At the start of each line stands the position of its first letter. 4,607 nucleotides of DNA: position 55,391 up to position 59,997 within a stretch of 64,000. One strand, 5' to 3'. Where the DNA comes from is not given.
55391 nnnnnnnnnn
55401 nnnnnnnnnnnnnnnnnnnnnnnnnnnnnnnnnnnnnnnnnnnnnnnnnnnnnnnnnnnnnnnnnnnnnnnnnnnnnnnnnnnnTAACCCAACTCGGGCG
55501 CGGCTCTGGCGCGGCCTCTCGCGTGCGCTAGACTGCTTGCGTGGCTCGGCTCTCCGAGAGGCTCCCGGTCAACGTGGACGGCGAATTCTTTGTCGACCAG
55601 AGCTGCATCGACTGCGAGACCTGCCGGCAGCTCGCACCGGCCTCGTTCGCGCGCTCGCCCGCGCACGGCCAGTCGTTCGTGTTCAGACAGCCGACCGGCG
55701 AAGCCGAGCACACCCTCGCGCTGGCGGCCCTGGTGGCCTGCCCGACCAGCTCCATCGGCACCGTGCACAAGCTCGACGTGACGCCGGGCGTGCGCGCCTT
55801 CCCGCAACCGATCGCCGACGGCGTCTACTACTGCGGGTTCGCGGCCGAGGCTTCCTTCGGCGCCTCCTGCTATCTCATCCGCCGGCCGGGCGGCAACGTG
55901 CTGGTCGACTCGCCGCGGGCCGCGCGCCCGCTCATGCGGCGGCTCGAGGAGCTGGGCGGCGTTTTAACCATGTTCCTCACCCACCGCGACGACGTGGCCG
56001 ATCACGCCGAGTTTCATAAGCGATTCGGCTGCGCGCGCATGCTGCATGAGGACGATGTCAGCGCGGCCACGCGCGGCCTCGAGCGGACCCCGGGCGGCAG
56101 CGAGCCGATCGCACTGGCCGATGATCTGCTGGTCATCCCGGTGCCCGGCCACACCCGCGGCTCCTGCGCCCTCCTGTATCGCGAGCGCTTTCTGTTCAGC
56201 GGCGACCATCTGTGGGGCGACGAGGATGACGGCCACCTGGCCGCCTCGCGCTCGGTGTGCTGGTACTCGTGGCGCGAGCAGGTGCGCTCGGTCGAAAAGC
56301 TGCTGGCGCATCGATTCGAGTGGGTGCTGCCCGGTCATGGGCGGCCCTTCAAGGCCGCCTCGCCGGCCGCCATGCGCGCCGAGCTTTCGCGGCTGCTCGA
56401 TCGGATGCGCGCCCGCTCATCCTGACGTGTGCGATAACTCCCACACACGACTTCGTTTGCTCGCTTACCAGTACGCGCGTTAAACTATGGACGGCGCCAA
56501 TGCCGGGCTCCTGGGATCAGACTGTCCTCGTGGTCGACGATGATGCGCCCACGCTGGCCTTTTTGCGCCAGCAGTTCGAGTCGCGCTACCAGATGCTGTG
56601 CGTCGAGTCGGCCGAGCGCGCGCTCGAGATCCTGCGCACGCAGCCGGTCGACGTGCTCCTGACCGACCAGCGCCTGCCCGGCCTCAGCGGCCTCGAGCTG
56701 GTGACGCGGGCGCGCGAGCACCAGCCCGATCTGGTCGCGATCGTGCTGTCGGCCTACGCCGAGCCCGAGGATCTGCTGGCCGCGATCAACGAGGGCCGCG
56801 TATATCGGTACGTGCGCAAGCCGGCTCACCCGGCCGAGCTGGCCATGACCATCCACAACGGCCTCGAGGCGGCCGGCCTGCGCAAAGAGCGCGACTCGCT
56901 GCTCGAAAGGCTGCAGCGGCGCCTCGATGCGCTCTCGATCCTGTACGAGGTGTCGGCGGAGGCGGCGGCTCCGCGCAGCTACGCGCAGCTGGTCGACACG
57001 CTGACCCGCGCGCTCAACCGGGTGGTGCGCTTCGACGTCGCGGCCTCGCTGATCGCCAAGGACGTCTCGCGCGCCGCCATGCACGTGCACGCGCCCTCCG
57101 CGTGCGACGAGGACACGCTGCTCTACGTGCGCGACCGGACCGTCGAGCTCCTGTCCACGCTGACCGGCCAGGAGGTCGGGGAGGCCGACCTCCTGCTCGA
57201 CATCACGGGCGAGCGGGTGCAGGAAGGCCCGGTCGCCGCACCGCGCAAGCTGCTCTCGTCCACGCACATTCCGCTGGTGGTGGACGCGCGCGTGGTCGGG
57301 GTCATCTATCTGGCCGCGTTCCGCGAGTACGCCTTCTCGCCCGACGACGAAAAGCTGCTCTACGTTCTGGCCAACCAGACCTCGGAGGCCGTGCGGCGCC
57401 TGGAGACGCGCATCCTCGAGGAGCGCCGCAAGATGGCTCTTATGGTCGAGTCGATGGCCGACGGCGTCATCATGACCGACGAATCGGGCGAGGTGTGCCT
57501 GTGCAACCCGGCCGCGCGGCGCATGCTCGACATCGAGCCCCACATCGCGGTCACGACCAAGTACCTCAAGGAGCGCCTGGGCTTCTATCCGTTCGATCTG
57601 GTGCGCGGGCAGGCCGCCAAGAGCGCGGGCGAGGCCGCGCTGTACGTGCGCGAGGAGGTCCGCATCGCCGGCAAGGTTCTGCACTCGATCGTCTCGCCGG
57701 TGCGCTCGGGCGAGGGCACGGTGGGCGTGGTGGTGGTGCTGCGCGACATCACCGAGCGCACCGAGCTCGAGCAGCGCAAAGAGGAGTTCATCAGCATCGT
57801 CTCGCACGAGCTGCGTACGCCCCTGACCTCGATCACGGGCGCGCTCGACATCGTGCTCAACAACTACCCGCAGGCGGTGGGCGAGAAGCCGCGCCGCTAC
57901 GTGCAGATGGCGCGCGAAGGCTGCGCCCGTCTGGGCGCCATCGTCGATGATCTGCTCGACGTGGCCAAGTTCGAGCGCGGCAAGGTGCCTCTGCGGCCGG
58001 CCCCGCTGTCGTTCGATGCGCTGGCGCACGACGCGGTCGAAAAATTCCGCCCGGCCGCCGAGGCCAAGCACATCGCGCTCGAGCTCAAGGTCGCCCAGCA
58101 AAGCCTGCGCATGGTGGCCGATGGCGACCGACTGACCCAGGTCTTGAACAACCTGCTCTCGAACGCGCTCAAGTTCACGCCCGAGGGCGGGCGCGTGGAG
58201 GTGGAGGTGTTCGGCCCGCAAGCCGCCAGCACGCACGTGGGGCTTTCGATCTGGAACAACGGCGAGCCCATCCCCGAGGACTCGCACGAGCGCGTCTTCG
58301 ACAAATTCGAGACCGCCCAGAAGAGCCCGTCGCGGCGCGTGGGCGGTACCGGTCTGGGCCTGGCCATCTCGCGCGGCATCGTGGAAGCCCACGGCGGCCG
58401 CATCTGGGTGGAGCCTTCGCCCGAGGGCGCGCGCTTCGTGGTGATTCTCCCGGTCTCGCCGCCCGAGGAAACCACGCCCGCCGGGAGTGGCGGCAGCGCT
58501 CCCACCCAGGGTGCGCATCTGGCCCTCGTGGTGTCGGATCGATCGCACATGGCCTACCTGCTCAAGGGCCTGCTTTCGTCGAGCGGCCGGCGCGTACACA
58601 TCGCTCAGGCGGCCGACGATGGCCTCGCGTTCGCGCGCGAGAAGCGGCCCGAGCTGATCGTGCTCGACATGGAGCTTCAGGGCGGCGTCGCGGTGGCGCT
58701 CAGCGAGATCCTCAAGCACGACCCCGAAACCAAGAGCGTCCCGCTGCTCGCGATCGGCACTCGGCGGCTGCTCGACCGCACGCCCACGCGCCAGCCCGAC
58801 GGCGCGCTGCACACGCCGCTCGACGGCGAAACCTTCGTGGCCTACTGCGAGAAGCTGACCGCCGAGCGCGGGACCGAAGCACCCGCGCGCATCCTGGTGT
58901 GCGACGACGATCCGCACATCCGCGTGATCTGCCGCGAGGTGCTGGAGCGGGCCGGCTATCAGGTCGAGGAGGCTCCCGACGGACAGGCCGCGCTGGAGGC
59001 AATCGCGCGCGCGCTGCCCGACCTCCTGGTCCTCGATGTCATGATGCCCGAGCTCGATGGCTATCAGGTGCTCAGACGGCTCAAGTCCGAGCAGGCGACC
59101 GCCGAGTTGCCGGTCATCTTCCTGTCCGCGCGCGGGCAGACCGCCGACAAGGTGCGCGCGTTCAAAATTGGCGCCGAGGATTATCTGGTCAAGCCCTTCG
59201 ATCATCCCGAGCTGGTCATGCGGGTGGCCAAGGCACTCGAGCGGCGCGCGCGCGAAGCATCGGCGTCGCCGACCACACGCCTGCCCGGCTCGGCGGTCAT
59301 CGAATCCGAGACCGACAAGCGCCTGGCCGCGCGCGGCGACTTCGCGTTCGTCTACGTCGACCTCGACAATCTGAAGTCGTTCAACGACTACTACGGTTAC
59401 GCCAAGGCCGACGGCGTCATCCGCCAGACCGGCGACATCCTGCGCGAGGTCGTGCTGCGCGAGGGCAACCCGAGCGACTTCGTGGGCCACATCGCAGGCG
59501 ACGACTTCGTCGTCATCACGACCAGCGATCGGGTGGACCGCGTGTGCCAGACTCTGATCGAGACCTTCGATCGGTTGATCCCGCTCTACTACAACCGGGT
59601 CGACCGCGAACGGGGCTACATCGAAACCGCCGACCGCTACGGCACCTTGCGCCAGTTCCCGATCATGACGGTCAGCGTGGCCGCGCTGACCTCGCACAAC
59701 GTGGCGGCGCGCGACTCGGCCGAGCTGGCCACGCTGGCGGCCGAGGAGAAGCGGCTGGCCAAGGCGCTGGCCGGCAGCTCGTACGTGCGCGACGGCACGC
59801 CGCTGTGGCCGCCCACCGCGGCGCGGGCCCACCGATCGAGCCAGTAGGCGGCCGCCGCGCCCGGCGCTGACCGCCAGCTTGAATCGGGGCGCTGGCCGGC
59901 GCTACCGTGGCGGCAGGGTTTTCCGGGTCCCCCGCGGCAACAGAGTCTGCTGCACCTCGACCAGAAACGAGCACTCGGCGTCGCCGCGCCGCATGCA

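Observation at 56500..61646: H-NOX haem sensor co-transcribed with pfkA and convergent to a 1115-aa REC-GAF-PAS-HK-REC-REC-GGDEF(AGDDF) hybrid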

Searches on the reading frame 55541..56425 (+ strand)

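Call 51: search_protein_families(library=pfam, proteins=[window:55541-56425:+], max_evalue=0.001)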
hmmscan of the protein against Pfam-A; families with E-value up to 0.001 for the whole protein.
window:55541-56425:+ (294 aa): 2 families
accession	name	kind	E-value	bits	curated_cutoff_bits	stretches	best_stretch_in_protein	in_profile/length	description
PF13370.11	Fer4_13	-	6.8e-20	72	24.5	1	18-74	1-58/58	4Fe-4S single cluster domain of Ferredoxin I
PF00753.33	Lactamase_B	-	3.4e-05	24.3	22.7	1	107-266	5-196/196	Metallo-beta-lactamase superfamily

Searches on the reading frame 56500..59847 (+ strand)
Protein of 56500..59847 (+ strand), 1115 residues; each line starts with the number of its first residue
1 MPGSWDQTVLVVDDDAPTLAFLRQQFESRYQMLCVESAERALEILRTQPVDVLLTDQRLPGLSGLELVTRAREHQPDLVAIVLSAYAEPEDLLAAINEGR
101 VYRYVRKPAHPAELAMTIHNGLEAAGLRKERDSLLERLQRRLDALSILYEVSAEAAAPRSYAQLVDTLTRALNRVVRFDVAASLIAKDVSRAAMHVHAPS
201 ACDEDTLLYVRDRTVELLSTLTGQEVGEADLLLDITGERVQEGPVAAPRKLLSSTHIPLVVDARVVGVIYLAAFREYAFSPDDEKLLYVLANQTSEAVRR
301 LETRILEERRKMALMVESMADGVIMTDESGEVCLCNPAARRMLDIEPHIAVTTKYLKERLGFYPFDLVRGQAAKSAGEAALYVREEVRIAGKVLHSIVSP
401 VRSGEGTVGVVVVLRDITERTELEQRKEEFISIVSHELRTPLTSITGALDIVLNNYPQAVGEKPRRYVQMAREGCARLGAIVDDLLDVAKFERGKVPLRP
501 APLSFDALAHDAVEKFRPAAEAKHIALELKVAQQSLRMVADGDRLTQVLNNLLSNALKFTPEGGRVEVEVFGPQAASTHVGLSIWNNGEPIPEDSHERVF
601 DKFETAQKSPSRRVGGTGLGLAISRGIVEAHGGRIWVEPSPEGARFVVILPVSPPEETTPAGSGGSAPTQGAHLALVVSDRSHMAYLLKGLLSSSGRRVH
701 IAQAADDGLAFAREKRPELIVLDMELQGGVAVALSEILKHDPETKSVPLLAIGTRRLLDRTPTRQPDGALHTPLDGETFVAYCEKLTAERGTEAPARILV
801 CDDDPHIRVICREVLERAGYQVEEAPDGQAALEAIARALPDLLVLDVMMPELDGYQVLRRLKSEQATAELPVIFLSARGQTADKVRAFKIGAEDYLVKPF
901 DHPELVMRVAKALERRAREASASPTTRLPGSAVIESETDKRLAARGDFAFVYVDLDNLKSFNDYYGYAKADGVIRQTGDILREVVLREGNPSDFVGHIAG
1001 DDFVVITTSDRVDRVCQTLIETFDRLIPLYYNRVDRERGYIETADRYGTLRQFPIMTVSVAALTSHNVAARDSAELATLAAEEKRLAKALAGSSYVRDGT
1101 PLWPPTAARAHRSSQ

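Call 3: search_protein_families(library=pfam, proteins=[window:56500-59847:+], max_evalue=0.01)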
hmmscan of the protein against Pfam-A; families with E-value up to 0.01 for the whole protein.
window:56500-59847:+ (1115 aa): 13 families
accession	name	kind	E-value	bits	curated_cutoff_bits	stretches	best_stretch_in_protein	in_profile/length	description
PF00072.30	Response_reg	-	3.2e-60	201.6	30.2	3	798-909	1-110/111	Response regulator receiver domain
PF02518.31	HATPase_c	-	7.1e-28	97.7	26.4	1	541-653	2-110/111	Histidine kinase-, DNA gyrase B-, and HSP90-like ATPase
PF00512.31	HisKA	-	9.3e-16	58.1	26.9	1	427-494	2-66/66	His Kinase A (phospho-acceptor) domain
PF00990.26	GGDEF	-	7.8e-12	45.7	23.8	1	925-1021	6-108/161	Diguanylate cyclase, GGDEF domain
PF00989.32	PAS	-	5.6e-09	36.4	22.6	1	311-417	2-113/113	PAS fold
PF13185.12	GAF_2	-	2.1e-08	34.9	28.6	1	165-298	5-135/136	GAF domain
PF01590.32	GAF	-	3.9e-07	31.1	22.4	1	236-297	70-132/133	GAF domain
PF13492.12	GAF_3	-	4.4e-07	30.8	27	1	162-300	3-129/129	GAF domain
PF13188.13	PAS_8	-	1.9e-05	24.8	21.8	1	314-361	5-48/65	PAS domain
PF13426.13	PAS_9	-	0.00024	21.8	27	1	321-419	2-103/103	PAS domain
PF12860.13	PAS_7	-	0.00024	21.7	27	1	316-422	1-112/115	PAS fold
PF23198.2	PDE8A_N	-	0.00042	20.7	29.6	0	804-874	20-90/147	PDE8A-like, N-terminal domain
PF08448.16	PAS_4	-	0.0014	19.3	23.1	0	316-421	1-109/110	PAS fold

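Call 24: search_protein_families(library=ncbifam, proteins=[window:56500-59847:+], max_evalue=0.001)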
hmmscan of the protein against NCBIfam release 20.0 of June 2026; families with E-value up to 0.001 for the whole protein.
window:56500-59847:+ (1115 aa): 173 families (the best 25 are shown)
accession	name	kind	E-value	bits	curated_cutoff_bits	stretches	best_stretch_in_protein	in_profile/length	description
TIGR02956.1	TMAO_torS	equivalog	9.7e-73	245.7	676.5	3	424-753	461-783/967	TMAO reductase system sensor histidine kinase/response regulator TorS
NF033092.0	HK_WalK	equivalog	5.9e-72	243.1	725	1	292-651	240-593/594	cell wall metabolism sensor histidine kinase WalK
NF046044.1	PnpS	equivalog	7.3e-69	232.6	400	1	286-651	31-390/390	two-component system histidine kinase PnpS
NF038297.2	hybrid_HK_HrmK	equivalog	3.2e-64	217.6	725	3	424-751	232-569/607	hybrid histidine kinase/response regulator HrmK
NF008302.0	PRK11091.1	equivalog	1.4e-63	215.3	838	2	407-789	256-645/779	aerobic respiration two-component sensor histidine kinase ArcB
NF047465.1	hybrid_HK_LvrA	exception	2.1e-62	211.3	1200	3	421-656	196-426/819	hybrid histidine kinase/response regulator LvrA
NF011874.0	PRK15347.1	equivalog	4.3e-60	203.7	852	3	423-661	394-623/921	two component system sensor kinase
NF041880.1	EPS_EpsF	equivalog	9.9e-60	202.4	900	2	425-651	272-492/492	response regulator EpsF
NF008318.0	PRK11107.1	equivalog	1.2e-57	195.6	890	1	425-916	291-788/920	two-component sensor histidine kinase BarA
NF041947.1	LuxQ_Vibrio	equivalog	3.8e-57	193.8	1200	3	303-739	342-789/843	quorum-sensing autoinducer 2 sensor kinase/phosphatase LuxQ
TIGR02966.1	phoR_proteo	equivalog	7.2e-57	192.9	334.2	1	308-648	4-331/333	phosphate regulon sensor histidine kinase PhoR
TIGR02154.1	PhoB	equivalog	6.9e-56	189.1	296.2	3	796-923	3-129/226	phosphate regulon transcriptional regulator PhoB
NF008099.0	PRK10841.1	equivalog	2.5e-53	181.1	920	2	423-905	466-932/949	two-component system sensor histidine kinase RcsC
NF008468.0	PRK11360.1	equivalog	3.4e-52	177.6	646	1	293-657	251-613/616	two-component system sensor histidine kinase AtoS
NF053512.1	nitric_RR_NosR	exception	3.6e-50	171.2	400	2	9-146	1-139/422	response regulator c-di-GMP phosphodiesterase, NosR family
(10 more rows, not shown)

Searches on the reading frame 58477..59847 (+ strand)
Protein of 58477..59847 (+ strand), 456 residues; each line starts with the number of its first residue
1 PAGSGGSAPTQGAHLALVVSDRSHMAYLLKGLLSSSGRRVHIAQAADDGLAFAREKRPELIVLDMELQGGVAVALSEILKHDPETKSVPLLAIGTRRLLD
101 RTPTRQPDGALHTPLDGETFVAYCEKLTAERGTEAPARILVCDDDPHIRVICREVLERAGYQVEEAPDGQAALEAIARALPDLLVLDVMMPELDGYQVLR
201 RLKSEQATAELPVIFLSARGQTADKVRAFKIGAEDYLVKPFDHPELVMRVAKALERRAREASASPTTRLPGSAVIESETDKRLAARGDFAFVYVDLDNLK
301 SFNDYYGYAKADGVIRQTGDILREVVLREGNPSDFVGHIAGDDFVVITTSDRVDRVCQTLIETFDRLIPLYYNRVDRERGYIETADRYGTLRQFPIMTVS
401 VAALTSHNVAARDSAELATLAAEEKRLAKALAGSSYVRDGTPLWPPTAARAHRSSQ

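Call 28: find_homologous_proteins(query=window:58477-59847:+, max_evalue=1e-20)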
Query window:58477-59847:+ (456 aa): 930 proteins with E <= 1e-20 among 8000 candidates; the best 120 are listed.
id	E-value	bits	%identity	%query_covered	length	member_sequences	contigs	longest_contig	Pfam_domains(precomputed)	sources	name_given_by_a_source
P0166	8.4e-157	540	57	99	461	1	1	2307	PF00990.27,PF00072.31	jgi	jgi:DNA-binding response OmpR family regulator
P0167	3.3e-156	539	57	98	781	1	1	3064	PF02518.32,PF00512.32,PF00990.27,PF00072.31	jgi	jgi:signal transduction histidine kinase/PleD family two-component response regulator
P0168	5.3e-156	538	57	97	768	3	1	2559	PF02518.32,PF00512.32,PF00990.27,PF00072.31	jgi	jgi:signal transduction histidine kinase/DNA-binding response OmpR family regulator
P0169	1.5e-154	533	58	96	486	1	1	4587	PF00990.27,PF00072.31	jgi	jgi:PleD family two-component response regulator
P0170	5.7e-154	531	56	98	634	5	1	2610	PF02518.32,PF00990.27,PF00072.31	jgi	jgi:DNA-binding response OmpR family regulator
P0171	1.2e-153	530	57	96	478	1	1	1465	PF00990.27,PF00072.31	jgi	jgi:PleD family two-component response regulator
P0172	2.1e-153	529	61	87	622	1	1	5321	PF02518.32,PF00990.27,PF00072.31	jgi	jgi:DNA-binding response OmpR family regulator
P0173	5.8e-152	525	57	95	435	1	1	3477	PF00990.27,PF00072.31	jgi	jgi:DNA-binding response OmpR family regulator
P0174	5.6e-151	521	57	95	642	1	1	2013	PF02518.32,PF00990.27,PF00072.31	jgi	jgi:DNA-binding response OmpR family regulator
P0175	1.4e-148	513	57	97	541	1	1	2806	PF02518.32,PF00990.27,PF00072.31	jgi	jgi:diguanylate cyclase (GGDEF)-like protein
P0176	3.2e-147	509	57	95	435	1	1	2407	PF00990.27,PF00072.31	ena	-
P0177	1.3e-144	500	56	90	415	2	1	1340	PF00990.27,PF00072.31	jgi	jgi:DNA-binding response OmpR family regulator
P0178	1.3e-144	500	57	96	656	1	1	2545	PF02518.32,PF00990.27,PF00072.31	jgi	jgi:DNA-binding response OmpR family regulator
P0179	1.5e-144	500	56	94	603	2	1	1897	PF02518.32,PF00990.27,PF00072.31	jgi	jgi:PleD family two-component response regulator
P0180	7.8e-144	498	58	89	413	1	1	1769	PF00990.27,PF00072.31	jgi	jgi:DNA-binding response OmpR family regulator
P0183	5.7e-140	485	55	91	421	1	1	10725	PF00990.27,PF00072.31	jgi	jgi:DNA-binding response OmpR family regulator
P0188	1.7e-134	467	80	58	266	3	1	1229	PF00990.27,PF00072.31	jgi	-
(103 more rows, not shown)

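Call 59: find_encoding_contigs(protein=P0172, flank=5000, max_places=2)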
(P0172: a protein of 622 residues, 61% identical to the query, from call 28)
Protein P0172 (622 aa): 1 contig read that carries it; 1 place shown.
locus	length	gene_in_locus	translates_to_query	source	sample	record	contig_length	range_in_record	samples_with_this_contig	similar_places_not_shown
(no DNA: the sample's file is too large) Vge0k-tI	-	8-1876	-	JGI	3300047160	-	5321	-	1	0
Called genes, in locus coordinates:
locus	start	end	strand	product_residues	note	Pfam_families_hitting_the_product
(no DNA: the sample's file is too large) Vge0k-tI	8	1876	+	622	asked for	PF02518:HATPase_c, PF00072:Response_reg, PF00990:GGDEF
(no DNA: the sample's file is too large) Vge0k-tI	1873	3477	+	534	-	-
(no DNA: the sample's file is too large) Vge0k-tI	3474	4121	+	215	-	-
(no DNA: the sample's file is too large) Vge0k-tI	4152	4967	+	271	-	-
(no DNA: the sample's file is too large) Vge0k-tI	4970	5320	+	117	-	?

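Call 60: find_encoding_contigs(protein=P0169, flank=5000, max_places=2)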
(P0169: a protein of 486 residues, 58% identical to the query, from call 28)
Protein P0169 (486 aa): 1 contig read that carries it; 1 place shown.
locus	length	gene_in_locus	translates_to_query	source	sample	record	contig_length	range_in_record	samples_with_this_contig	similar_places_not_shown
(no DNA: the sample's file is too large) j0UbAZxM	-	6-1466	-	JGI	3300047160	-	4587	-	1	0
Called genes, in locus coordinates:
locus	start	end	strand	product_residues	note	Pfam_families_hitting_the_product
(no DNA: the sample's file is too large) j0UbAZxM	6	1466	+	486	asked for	PF00072:Response_reg, PF00990:GGDEF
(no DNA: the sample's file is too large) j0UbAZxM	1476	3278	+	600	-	PF00672:HAMP (weak), PF00512:HisKA, PF02518:HATPase_c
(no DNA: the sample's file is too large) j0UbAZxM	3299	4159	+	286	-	PF04773:FecR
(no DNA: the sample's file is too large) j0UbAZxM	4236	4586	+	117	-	?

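Call 61: find_encoding_contigs(protein=P0183, flank=6000, max_places=2)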
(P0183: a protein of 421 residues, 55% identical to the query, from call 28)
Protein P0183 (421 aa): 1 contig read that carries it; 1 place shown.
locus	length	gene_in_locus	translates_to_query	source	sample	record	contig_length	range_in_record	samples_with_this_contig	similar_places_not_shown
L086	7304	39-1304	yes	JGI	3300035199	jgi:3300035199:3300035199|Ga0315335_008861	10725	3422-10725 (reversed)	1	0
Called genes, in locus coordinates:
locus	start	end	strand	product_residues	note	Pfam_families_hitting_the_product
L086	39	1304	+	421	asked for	PF00072:Response_reg, PF00990:GGDEF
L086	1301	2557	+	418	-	PF16697:Yop-YscD_cpl (weak), PF00498:FHA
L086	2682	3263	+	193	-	PF00856:SET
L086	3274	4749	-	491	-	PF00089:Trypsin, PF13365:Trypsin_2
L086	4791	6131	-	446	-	PF00089:Trypsin, PF13365:Trypsin_2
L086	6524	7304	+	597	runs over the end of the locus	PF00270:DEAD, PF00271:Helicase_C, PF16124:RecQ_Zn_bind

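Call 67: find_encoding_contigs(protein=P0188, flank=3000, max_places=3)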
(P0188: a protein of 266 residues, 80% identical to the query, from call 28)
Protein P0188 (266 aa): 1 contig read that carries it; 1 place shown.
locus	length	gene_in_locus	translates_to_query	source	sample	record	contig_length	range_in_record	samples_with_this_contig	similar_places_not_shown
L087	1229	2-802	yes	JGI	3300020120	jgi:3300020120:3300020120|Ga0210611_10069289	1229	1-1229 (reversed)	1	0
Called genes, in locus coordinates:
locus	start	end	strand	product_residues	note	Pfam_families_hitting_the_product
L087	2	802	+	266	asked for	PF00072:Response_reg, PF00990:GGDEF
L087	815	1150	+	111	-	-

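Call 72: search_protein_families(library=pfam, proteins=[L087:815-1150:+], max_evalue=0.001)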
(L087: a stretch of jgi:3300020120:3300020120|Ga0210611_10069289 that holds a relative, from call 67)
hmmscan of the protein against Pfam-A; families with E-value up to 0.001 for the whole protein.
L087:815-1150:+ (111 aa): 0 families
